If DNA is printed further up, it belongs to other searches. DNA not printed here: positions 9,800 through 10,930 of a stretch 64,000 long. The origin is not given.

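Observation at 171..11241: Gap-free 11 kb Rrf2-headed oxidative/nitrosative-stress and low-potential redox supra-operon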

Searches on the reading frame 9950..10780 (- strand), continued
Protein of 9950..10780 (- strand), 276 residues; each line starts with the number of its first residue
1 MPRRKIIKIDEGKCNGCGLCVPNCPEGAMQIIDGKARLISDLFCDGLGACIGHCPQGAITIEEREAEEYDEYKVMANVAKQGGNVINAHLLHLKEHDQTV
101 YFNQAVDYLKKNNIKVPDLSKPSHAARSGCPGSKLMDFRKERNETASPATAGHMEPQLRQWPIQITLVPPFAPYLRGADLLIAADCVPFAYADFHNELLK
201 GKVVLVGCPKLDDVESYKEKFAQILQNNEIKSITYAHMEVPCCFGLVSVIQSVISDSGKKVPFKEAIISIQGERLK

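Call 66: find_homologous_proteins(query=window:9950-10780:-, max_evalue=1e-10)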
Query window:9950-10780:- (276 aa): 8000 proteins with E <= 1e-10 among 8000 candidates; the best 120 are listed.
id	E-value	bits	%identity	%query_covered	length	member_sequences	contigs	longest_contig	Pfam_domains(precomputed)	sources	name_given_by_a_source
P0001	5.8e-187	638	100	100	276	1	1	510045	PF14697.12,PF12797.13,PF12837.13,PF00037.33,PF13484.12,PF12838.13,PF13237.12,PF13187.12,PF27217.1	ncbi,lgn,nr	ncbi:MAG: 4Fe-4S binding protein [Candidatus Omnitrophica bacterium]|nr:4Fe-4S binding protein [Cand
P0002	2.8e-165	566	89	100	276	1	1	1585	PF14697.12,PF12797.13,PF12837.13,PF00037.33,PF13484.12,PF12838.13,PF25160.2,PF13237.12,PF13187.12,PF27217.1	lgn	-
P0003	2.5e-132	458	72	100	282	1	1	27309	PF14697.12,PF12797.13,PF12837.13,PF00037.33,PF13484.12,PF12838.13,PF25160.2,PF13237.12,PF13187.12,PF27217.1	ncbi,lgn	-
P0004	3.5e-132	458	71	100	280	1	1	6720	PF14697.12,PF12797.13,PF12837.13,PF00037.33,PF13484.12,PF12838.13,PF25160.2,PF13237.12,PF13187.12,PF27217.1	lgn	-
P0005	3.7e-132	458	71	100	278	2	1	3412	PF14697.12,PF12837.13,PF00037.33,PF13484.12,PF12838.13,PF25160.2,PF13237.12,PF13187.12,PF27217.1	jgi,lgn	-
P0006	6.7e-132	457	71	100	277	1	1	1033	PF14697.12,PF12837.13,PF00037.33,PF13484.12,PF12838.13,PF25160.2,PF13237.12,PF13187.12,PF27217.1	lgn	-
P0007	1.4e-131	456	72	100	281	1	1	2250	PF14697.12,PF12797.13,PF12837.13,PF00037.33,PF13484.12,PF12838.13,PF25160.2,PF13237.12,PF13187.12,PF27217.1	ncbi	-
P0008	5.0e-131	454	70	100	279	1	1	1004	PF14697.12,PF12797.13,PF12837.13,PF00037.33,PF13484.12,PF12838.13,PF25160.2,PF13237.12,PF13187.12,PF27217.1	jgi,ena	-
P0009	7.5e-131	453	71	100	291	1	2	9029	PF14697.12,PF12837.13,PF00037.33,PF13484.12,PF12838.13,PF13237.12,PF13187.12,PF27217.1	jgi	-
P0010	8.1e-131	453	70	100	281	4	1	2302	PF14697.12,PF12797.13,PF12837.13,PF00037.33,PF13484.12,PF12838.13,PF25160.2,PF13237.12,PF13187.12,PF27217.1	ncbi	-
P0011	8.4e-131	453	69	100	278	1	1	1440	PF14697.12,PF12837.13,PF00037.33,PF13484.12,PF12838.13,PF25160.2,PF13237.12,PF13187.12,PF27217.1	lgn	-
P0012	1.0e-130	453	70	100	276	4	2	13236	PF14697.12,PF12797.13,PF12837.13,PF00037.33,PF13484.12,PF12838.13,PF25160.2,PF13237.12,PF13187.12,PF27217.1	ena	-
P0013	1.7e-130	452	70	100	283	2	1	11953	PF14697.12,PF12797.13,PF12837.13,PF00037.33,PF13484.12,PF12838.13,PF25160.2,PF13237.12,PF13187.12,PF27217.1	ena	-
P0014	3.3e-130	451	70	100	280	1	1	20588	PF14697.12,PF12837.13,PF00037.33,PF13484.12,PF12838.13,PF13237.12,PF13187.12,PF27217.1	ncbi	-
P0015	4.0e-130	451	70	100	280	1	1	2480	PF14697.12,PF12797.13,PF12837.13,PF00037.33,PF13484.12,PF12838.13,PF25160.2,PF13237.12,PF13187.12,PF27217.1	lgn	-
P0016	1.1e-129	450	71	100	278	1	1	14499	PF14697.12,PF12797.13,PF12837.13,PF00037.33,PF13484.12,PF12838.13,PF25160.2,PF13237.12,PF13187.12,PF27217.1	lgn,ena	-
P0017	1.1e-129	450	70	100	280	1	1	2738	PF14697.12,PF12837.13,PF00037.33,PF13484.12,PF12838.13,PF25160.2,PF13237.12,PF13187.12,PF27217.1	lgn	-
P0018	1.4e-129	449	71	100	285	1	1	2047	PF14697.12,PF12837.13,PF00037.33,PF13484.12,PF12838.13,PF13237.12,PF13187.12,PF27217.1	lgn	-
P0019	1.7e-129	449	70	100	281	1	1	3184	PF14697.12,PF12797.13,PF12837.13,PF00037.33,PF13484.12,PF12838.13,PF25160.2,PF13237.12,PF13187.12,PF27217.1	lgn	-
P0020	1.9e-129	449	69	100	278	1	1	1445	PF14697.12,PF12797.13,PF12837.13,PF00037.33,PF13484.12,PF12838.13,PF25160.2,PF13237.12,PF13187.12,PF27217.1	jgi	jgi:ferredoxin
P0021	2.1e-129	449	71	100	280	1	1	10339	PF14697.12,PF12837.13,PF00037.33,PF13484.12,PF12838.13,PF13237.12,PF13187.12,PF27217.1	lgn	-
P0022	2.2e-129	449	70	100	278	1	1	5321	PF14697.12,PF12797.13,PF12837.13,PF00037.33,PF13484.12,PF12838.13,PF25160.2,PF13237.12,PF13187.12,PF27217.1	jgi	jgi:ferredoxin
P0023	2.7e-129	448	70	99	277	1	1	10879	PF14697.12,PF12837.13,PF00037.33,PF13484.12,PF12838.13,PF25160.2,PF13237.12,PF13187.12,PF27217.1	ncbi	ncbi:MAG: 4Fe-4S binding protein [Candidatus Omnitrophota bacterium]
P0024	5.0e-129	447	71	100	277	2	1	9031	PF14697.12,PF12837.13,PF00037.33,PF13484.12,PF12838.13,PF13237.12,PF13187.12,PF27217.1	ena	-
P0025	5.6e-129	447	69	100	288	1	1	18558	PF14697.12,PF12797.13,PF12837.13,PF00037.33,PF13484.12,PF12838.13,PF25160.2,PF13237.12,PF13187.12,PF27217.1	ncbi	-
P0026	6.2e-129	447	68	100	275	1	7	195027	PF14697.12,PF12797.13,PF12837.13,PF00037.33,PF13484.12,PF12838.13,PF25160.2,PF13237.12,PF13187.12,PF27217.1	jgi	-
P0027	1.4e-128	446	70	99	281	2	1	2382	PF14697.12,PF12797.13,PF12837.13,PF00037.33,PF13484.12,PF12838.13,PF25160.2,PF13237.12,PF13187.12,PF27217.1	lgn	-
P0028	1.7e-128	446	70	100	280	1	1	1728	PF12837.13,PF00037.33,PF13484.12,PF12838.13,PF13237.12,PF13187.12,PF27217.1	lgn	-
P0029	2.3e-128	445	71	100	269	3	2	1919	PF14697.12,PF12837.13,PF00037.33,PF13484.12,PF12838.13,PF25160.2,PF13237.12,PF13187.12,PF27217.1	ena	-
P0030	2.4e-128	445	71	100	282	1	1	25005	PF14697.12,PF12837.13,PF00037.33,PF13484.12,PF12838.13,PF25160.2,PF13237.12,PF13187.12,PF27217.1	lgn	-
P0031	4.8e-128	444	70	100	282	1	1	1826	PF14697.12,PF12797.13,PF12837.13,PF00037.33,PF13484.12,PF12838.13,PF25160.2,PF13237.12,PF13187.12,PF27217.1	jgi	-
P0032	8.0e-128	444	70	100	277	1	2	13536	PF14697.12,PF12837.13,PF00037.33,PF13484.12,PF12838.13,PF25160.2,PF13237.12,PF13187.12,PF27217.1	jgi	jgi:ferredoxin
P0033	9.2e-128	443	69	100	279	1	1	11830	PF14697.12,PF12837.13,PF00037.33,PF13484.12,PF12838.13,PF25160.2,PF13237.12,PF13187.12,PF27217.1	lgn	-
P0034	9.2e-128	443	69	100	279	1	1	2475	PF14697.12,PF12797.13,PF12837.13,PF00037.33,PF13484.12,PF12838.13,PF25160.2,PF13237.12,PF13187.12,PF27217.1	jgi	jgi:ferredoxin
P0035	1.0e-127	443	70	100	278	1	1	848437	PF14697.12,PF12797.13,PF12837.13,PF00037.33,PF13484.12,PF12838.13,PF13237.12,PF27217.1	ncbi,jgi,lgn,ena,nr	ncbi:MAG: 4Fe-4S binding protein [Candidatus Omnitrophica bacterium]|nr:4Fe-4S binding protein [Cand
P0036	1.2e-127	443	71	100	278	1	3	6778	PF12837.13,PF00037.33,PF13484.12,PF12838.13,PF13237.12,PF13187.12,PF27217.1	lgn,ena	-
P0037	1.9e-127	442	69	100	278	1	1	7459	PF14697.12,PF12797.13,PF12837.13,PF00037.33,PF13484.12,PF12838.13,PF25160.2,PF13237.12,PF13187.12,PF27217.1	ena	-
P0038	2.2e-127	442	68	100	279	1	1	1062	PF14697.12,PF12837.13,PF00037.33,PF13484.12,PF12838.13,PF25160.2,PF13237.12,PF13187.12,PF27217.1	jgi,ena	-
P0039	2.8e-127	442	68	100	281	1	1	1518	PF14697.12,PF12837.13,PF00037.33,PF13484.12,PF12838.13,PF25160.2,PF13237.12,PF13187.12,PF27217.1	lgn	-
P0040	3.9e-127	441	68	100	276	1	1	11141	PF14697.12,PF12837.13,PF00037.33,PF13484.12,PF12838.13,PF25160.2,PF13237.12,PF13187.12,PF27217.1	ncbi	ncbi:MAG: 4Fe-4S binding protein [Candidatus Omnitrophota bacterium]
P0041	4.5e-127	441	68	100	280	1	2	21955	PF14697.12,PF12797.13,PF12837.13,PF00037.33,PF13484.12,PF12838.13,PF25160.2,PF13237.12,PF13187.12,PF27217.1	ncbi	-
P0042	5.9e-127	441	68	100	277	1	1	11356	PF14697.12,PF12837.13,PF00037.33,PF13484.12,PF12838.13,PF25160.2,PF13237.12,PF13187.12,PF27217.1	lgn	-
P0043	7.3e-127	440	68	100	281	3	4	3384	PF14697.12,PF12797.13,PF12837.13,PF00037.33,PF13484.12,PF12838.13,PF13237.12,PF13187.12,PF27217.1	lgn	-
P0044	8.7e-127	440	68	100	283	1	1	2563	PF14697.12,PF12797.13,PF12837.13,PF00037.33,PF13484.12,PF12838.13,PF25160.2,PF13237.12,PF13187.12,PF27217.1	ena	-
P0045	9.3e-127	440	70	100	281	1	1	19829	PF14697.12,PF12797.13,PF12837.13,PF00037.33,PF13484.12,PF12838.13,PF25160.2,PF13237.12,PF13187.12,PF27217.1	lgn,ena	-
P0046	9.8e-127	440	69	100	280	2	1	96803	PF14697.12,PF12837.13,PF00037.33,PF13484.12,PF12838.13,PF25160.2,PF13237.12,PF13187.12,PF27217.1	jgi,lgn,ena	-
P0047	1.2e-126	440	69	100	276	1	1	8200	PF14697.12,PF12797.13,PF12837.13,PF00037.33,PF13484.12,PF12838.13,PF25160.2,PF13237.12,PF13187.12,PF27217.1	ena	-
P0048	1.3e-126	440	69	100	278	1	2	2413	PF14697.12,PF12797.13,PF12837.13,PF00037.33,PF13484.12,PF12838.13,PF25160.2,PF13237.12,PF13187.12,PF27217.1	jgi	jgi:ferredoxin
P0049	1.3e-126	440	70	100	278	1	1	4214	PF14697.12,PF12837.13,PF00037.33,PF13484.12,PF12838.13,PF13237.12,PF13187.12,PF27217.1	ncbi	-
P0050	1.6e-126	439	70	100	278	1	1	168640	PF14697.12,PF12797.13,PF12837.13,PF00037.33,PF13484.12,PF12838.13,PF13237.12,PF13187.12,PF27217.1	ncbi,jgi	jgi:ferredoxin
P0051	3.0e-126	438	68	100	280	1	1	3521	PF14697.12,PF12797.13,PF12837.13,PF00037.33,PF13484.12,PF12838.13,PF25160.2,PF13237.12,PF13187.12,PF27217.1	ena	-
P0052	3.5e-126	438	70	100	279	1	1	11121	PF14697.12,PF12797.13,PF12837.13,PF00037.33,PF13484.12,PF12838.13,PF25160.2,PF13237.12,PF13187.12,PF27217.1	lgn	-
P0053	4.0e-126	438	70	98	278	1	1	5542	PF14697.12,PF12837.13,PF00037.33,PF13484.12,PF12838.13,PF13237.12,PF13187.12,PF27217.1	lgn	-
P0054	4.4e-126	438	69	99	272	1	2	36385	PF14697.12,PF12837.13,PF00037.33,PF13484.12,PF12838.13,PF25160.2,PF13237.12,PF13187.12,PF27217.1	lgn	-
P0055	4.9e-126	438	70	100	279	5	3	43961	PF14697.12,PF12837.13,PF00037.33,PF13484.12,PF12838.13,PF25160.2,PF13237.12,PF13187.12,PF27217.1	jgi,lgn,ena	-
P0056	6.0e-126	437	69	100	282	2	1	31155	PF14697.12,PF12797.13,PF12837.13,PF00037.33,PF13484.12,PF12838.13,PF25160.2,PF13237.12,PF13187.12,PF27217.1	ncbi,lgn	-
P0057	6.2e-126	437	69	100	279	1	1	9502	PF14697.12,PF12797.13,PF12837.13,PF00037.33,PF13484.12,PF12838.13,PF25160.2,PF13237.12,PF13187.12,PF27217.1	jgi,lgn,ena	-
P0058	8.2e-126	437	69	100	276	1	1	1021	PF14697.12,PF12837.13,PF00037.33,PF13484.12,PF12838.13,PF13237.12,PF13187.12,PF27217.1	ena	-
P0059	8.4e-126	437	69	100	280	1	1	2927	PF14697.12,PF12837.13,PF00037.33,PF13484.12,PF12838.13,PF25160.2,PF13237.12,PF13187.12,PF27217.1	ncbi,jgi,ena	-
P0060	8.5e-126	437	67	100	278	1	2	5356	PF14697.12,PF12797.13,PF12837.13,PF00037.33,PF13484.12,PF12838.13,PF25160.2,PF13237.12,PF13187.12,PF27217.1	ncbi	-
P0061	8.8e-126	437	68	100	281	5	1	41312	PF14697.12,PF12837.13,PF00037.33,PF13484.12,PF12838.13,PF25160.2,PF13237.12,PF13187.12,PF27217.1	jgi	-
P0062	8.9e-126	437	65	100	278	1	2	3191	PF14697.12,PF12837.13,PF00037.33,PF13484.12,PF12838.13,PF13237.12,PF13187.12,PF27217.1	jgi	jgi:ferredoxin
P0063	9.5e-126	437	69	100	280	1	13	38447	PF14697.12,PF12837.13,PF00037.33,PF13484.12,PF12838.13,PF25160.2,PF13237.12,PF13187.12,PF27217.1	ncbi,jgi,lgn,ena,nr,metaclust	ncbi:MAG: 4Fe-4S ferredoxin [Candidatus Omnitrophica bacterium CG23_combo_of_CG06-09_8_20_14_all_40_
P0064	1.0e-125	437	68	100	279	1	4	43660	PF14697.12,PF12797.13,PF12837.13,PF00037.33,PF13484.12,PF12838.13,PF25160.2,PF13237.12,PF13187.12,PF27217.1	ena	-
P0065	1.1e-125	437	67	100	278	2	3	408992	PF14697.12,PF12797.13,PF12837.13,PF00037.33,PF13484.12,PF12838.13,PF13237.12,PF13187.12,PF27217.1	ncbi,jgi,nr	ncbi:MAG: 4Fe-4S dicluster domain-containing protein [Candidatus Omnitrophota bacterium]|jgi:ferredo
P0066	1.2e-125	436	70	99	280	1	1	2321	PF14697.12,PF12797.13,PF12837.13,PF00037.33,PF13484.12,PF12838.13,PF25160.2,PF13237.12,PF13187.12,PF27217.1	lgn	-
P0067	1.6e-125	436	68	100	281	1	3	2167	PF14697.12,PF12837.13,PF00037.33,PF13484.12,PF12838.13,PF25160.2,PF13237.12,PF13187.12,PF27217.1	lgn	-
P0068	1.8e-125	436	69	100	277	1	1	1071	PF14697.12,PF12837.13,PF00037.33,PF13484.12,PF12838.13,PF25160.2,PF13237.12,PF27217.1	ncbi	-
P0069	1.9e-125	436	67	100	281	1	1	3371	PF14697.12,PF12797.13,PF12837.13,PF00037.33,PF13484.12,PF12838.13,PF25160.2,PF13237.12,PF13187.12,PF27217.1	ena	-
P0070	2.7e-125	435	67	100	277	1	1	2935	PF14697.12,PF12797.13,PF12837.13,PF00037.33,PF13484.12,PF12838.13,PF25160.2,PF13237.12,PF13187.12,PF27217.1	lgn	-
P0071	3.1e-125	435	67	100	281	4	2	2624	PF14697.12,PF12837.13,PF00037.33,PF13484.12,PF12838.13,PF25160.2,PF13237.12,PF13187.12,PF27217.1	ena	-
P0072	3.4e-125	435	69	100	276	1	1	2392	PF14697.12,PF12837.13,PF00037.33,PF13484.12,PF12838.13,PF13237.12,PF13187.12,PF27217.1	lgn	-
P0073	3.5e-125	435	68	100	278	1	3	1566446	PF14697.12,PF12797.13,PF12837.13,PF00037.33,PF13484.12,PF12838.13,PF25160.2,PF13237.12,PF13187.12,PF27217.1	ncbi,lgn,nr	ncbi:MAG: 4Fe-4S binding protein [Candidatus Omnitrophica bacterium]|nr:4Fe-4S binding protein [Cand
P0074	4.2e-125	435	68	100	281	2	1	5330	PF14697.12,PF12837.13,PF00037.33,PF13484.12,PF12838.13,PF13237.12,PF13187.12,PF27217.1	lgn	-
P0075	4.5e-125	435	68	100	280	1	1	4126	PF12837.13,PF00037.33,PF13484.12,PF12838.13,PF13237.12,PF13187.12,PF27217.1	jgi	-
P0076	4.7e-125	434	68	99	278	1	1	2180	PF14697.12,PF12837.13,PF00037.33,PF13484.12,PF12838.13,PF25160.2,PF13237.12,PF13187.12,PF27217.1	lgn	-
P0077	5.5e-125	434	67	100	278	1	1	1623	PF14697.12,PF12797.13,PF12837.13,PF00037.33,PF13484.12,PF12838.13,PF25160.2,PF13237.12,PF13187.12,PF27217.1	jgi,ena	-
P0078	5.8e-125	434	66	100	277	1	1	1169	PF14697.12,PF12837.13,PF00037.33,PF13484.12,PF12838.13,PF25160.2,PF13237.12,PF13187.12,PF27217.1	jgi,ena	-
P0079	6.1e-125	434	69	99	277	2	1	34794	PF14697.12,PF12797.13,PF12837.13,PF00037.33,PF13484.12,PF12838.13,PF25160.2,PF13237.12,PF13187.12,PF27217.1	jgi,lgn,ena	-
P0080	6.3e-125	434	68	100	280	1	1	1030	PF14697.12,PF12797.13,PF12837.13,PF00037.33,PF13484.12,PF12838.13,PF25160.2,PF13237.12,PF13187.12,PF27217.1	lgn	-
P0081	7.4e-125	434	68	99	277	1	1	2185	PF14697.12,PF12837.13,PF00037.33,PF13484.12,PF12838.13,PF13237.12,PF13187.12,PF27217.1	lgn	-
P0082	8.8e-125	434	69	100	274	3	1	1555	PF14697.12,PF12797.13,PF12837.13,PF00037.33,PF13484.12,PF12838.13,PF25160.2,PF13237.12,PF13187.12,PF27217.1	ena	-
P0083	8.9e-125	434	68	99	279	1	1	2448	PF12797.13,PF12837.13,PF00037.33,PF13484.12,PF12838.13,PF25160.2,PF13237.12,PF13187.12,PF27217.1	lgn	-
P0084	9.9e-125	433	69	99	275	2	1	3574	PF14697.12,PF12837.13,PF00037.33,PF13484.12,PF12838.13,PF25160.2,PF13237.12,PF13187.12,PF27217.1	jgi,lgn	jgi:ferredoxin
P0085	1.1e-124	433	68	100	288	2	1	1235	PF14697.12,PF12837.13,PF00037.33,PF13484.12,PF12838.13,PF25160.2,PF13237.12,PF13187.12,PF27217.1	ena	-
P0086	1.1e-124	433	68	100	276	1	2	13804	PF14697.12,PF12797.13,PF12837.13,PF00037.33,PF13484.12,PF12838.13,PF25160.2,PF13237.12,PF13187.12,PF27217.1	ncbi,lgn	-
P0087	1.2e-124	433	68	100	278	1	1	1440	PF14697.12,PF12797.13,PF12837.13,PF00037.33,PF13484.12,PF12838.13,PF25160.2,PF13237.12,PF13187.12,PF27217.1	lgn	-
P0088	1.2e-124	433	67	100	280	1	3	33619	PF14697.12,PF12837.13,PF00037.33,PF13484.12,PF12838.13,PF25160.2,PF13237.12,PF13187.12,PF27217.1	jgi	-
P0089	1.3e-124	433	67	100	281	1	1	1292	PF14697.12,PF12837.13,PF00037.33,PF13484.12,PF12838.13,PF25160.2,PF13237.12,PF13187.12,PF27217.1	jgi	jgi:ferredoxin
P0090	1.3e-124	433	68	100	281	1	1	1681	PF14697.12,PF12797.13,PF12837.13,PF00037.33,PF13484.12,PF12838.13,PF25160.2,PF13237.12,PF13187.12,PF27217.1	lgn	-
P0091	1.4e-124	433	68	100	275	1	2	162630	PF14697.12,PF12837.13,PF00037.33,PF13484.12,PF12838.13,PF25160.2,PF13237.12,PF13187.12,PF27217.1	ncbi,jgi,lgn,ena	-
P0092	1.4e-124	433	64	100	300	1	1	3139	PF12837.13,PF00037.33,PF13484.12,PF12838.13,PF13237.12,PF13187.12,PF27217.1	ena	-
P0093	1.5e-124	433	67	100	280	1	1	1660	PF14697.12,PF12837.13,PF00037.33,PF13484.12,PF12838.13,PF25160.2,PF13237.12,PF13187.12,PF27217.1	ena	-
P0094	1.6e-124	433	69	99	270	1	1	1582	PF14697.12,PF12797.13,PF12837.13,PF00037.33,PF13484.12,PF12838.13,PF25160.2,PF13237.12,PF13187.12,PF27217.1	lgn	-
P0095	1.6e-124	433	67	96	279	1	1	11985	PF14697.12,PF12797.13,PF12837.13,PF00037.33,PF13484.12,PF12838.13,PF25160.2,PF13237.12,PF13187.12,PF27217.1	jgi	-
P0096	1.7e-124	433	68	100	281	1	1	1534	PF14697.12,PF12797.13,PF12837.13,PF00037.33,PF13484.12,PF12838.13,PF25160.2,PF13237.12,PF13187.12,PF27217.1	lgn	-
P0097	2.0e-124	432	68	100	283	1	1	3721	PF14697.12,PF12797.13,PF12837.13,PF00037.33,PF13484.12,PF12838.13,PF25160.2,PF13237.12,PF13187.12,PF27217.1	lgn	-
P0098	2.1e-124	432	66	100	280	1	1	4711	PF14697.12,PF12837.13,PF00037.33,PF12838.13,PF25160.2,PF13237.12,PF13187.12,PF27217.1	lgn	-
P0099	2.3e-124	432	70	99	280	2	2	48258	PF14697.12,PF12837.13,PF00037.33,PF13484.12,PF12838.13,PF25160.2,PF13237.12,PF13187.12,PF27217.1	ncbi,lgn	-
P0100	2.4e-124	432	69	99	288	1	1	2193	PF14697.12,PF12837.13,PF00037.33,PF13484.12,PF12838.13,PF25160.2,PF13237.12,PF13187.12,PF27217.1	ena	-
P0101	2.6e-124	432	69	100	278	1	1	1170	PF14697.12,PF12837.13,PF00037.33,PF13484.12,PF12838.13,PF25160.2,PF13237.12,PF13187.12,PF27217.1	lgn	-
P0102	2.7e-124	432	67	100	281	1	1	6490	PF14697.12,PF12797.13,PF12837.13,PF00037.33,PF13484.12,PF12838.13,PF25160.2,PF13237.12,PF13187.12,PF27217.1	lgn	-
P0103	2.8e-124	432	70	100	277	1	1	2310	PF14697.12,PF12837.13,PF00037.33,PF13484.12,PF12838.13,PF25160.2,PF13237.12,PF13187.12,PF27217.1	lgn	-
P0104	3.1e-124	432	69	100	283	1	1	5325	PF14697.12,PF12797.13,PF12837.13,PF00037.33,PF13484.12,PF12838.13,PF25160.2,PF13237.12,PF13187.12,PF27217.1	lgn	-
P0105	3.3e-124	432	67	100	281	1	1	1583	PF12837.13,PF00037.33,PF13484.12,PF12838.13,PF25160.2,PF13237.12,PF13187.12,PF27217.1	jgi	-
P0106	3.3e-124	432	66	100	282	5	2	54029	PF14697.12,PF12797.13,PF12837.13,PF00037.33,PF13484.12,PF12838.13,PF13459.12,PF13237.12,PF13187.12,PF27217.1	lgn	-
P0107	3.5e-124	432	68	100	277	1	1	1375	PF14697.12,PF12837.13,PF00037.33,PF13484.12,PF12838.13,PF25160.2,PF13237.12,PF13187.12,PF27217.1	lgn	-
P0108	3.6e-124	432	70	99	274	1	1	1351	PF14697.12,PF12837.13,PF00037.33,PF13484.12,PF12838.13,PF25160.2,PF13237.12,PF13187.12,PF27217.1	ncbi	-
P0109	3.9e-124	431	67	100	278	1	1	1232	PF14697.12,PF12837.13,PF00037.33,PF13484.12,PF12838.13,PF13237.12,PF13187.12,PF27217.1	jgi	jgi:ferredoxin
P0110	4.1e-124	431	68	98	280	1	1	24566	PF14697.12,PF12837.13,PF00037.33,PF13484.12,PF12838.13,PF25160.2,PF13237.12,PF13187.12,PF27217.1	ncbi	-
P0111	4.2e-124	431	68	100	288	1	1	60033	PF14697.12,PF12837.13,PF00037.33,PF13484.12,PF12838.13,PF25160.2,PF13237.12,PF13187.12,PF27217.1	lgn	-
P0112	4.5e-124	431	68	100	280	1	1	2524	PF14697.12,PF12837.13,PF00037.33,PF13484.12,PF12838.13,PF13237.12,PF13187.12,PF27217.1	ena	-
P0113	4.6e-124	431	69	100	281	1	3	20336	PF14697.12,PF12837.13,PF00037.33,PF13484.12,PF12838.13,PF25160.2,PF13237.12,PF13187.12,PF27217.1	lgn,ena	-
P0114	4.6e-124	431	69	100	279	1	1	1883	PF14697.12,PF12837.13,PF00037.33,PF13484.12,PF12838.13,PF13237.12,PF13187.12,PF27217.1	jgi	jgi:NAD-dependent dihydropyrimidine dehydrogenase PreA subunit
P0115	4.8e-124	431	65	100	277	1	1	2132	PF14697.12,PF12837.13,PF00037.33,PF13484.12,PF12838.13,PF25160.2,PF13237.12,PF13187.12,PF27217.1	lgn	-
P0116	5.2e-124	431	66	100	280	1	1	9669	PF14697.12,PF12837.13,PF00037.33,PF13484.12,PF12838.13,PF25160.2,PF13237.12,PF13187.12,PF27217.1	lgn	-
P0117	5.3e-124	431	67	100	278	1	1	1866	PF14697.12,PF12797.13,PF12837.13,PF00037.33,PF13484.12,PF12838.13,PF25160.2,PF13237.12,PF13187.12,PF27217.1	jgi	-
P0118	5.9e-124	431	68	99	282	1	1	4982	PF14697.12,PF12797.13,PF12837.13,PF00037.33,PF13484.12,PF12838.13,PF13237.12,PF13187.12,PF27217.1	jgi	-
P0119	5.9e-124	431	69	99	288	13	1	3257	PF14697.12,PF12837.13,PF00037.33,PF13484.12,PF12838.13,PF25160.2,PF13237.12,PF13187.12,PF27217.1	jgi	-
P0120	6.5e-124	431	67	100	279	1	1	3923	PF14697.12,PF12837.13,PF00037.33,PF13484.12,PF12838.13,PF25160.2,PF13237.12,PF13187.12,PF27217.1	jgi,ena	-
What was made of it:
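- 9950..10780 (-): Two-domain Fe-S protein, 276 aa: N-terminal 2x[4Fe-4S] ferredoxin domain plus a C-terminal AF_0155 domain with invariant Cys. Overlaps rrf2 by 32 nt. Omnitrophica MAG (call 66).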
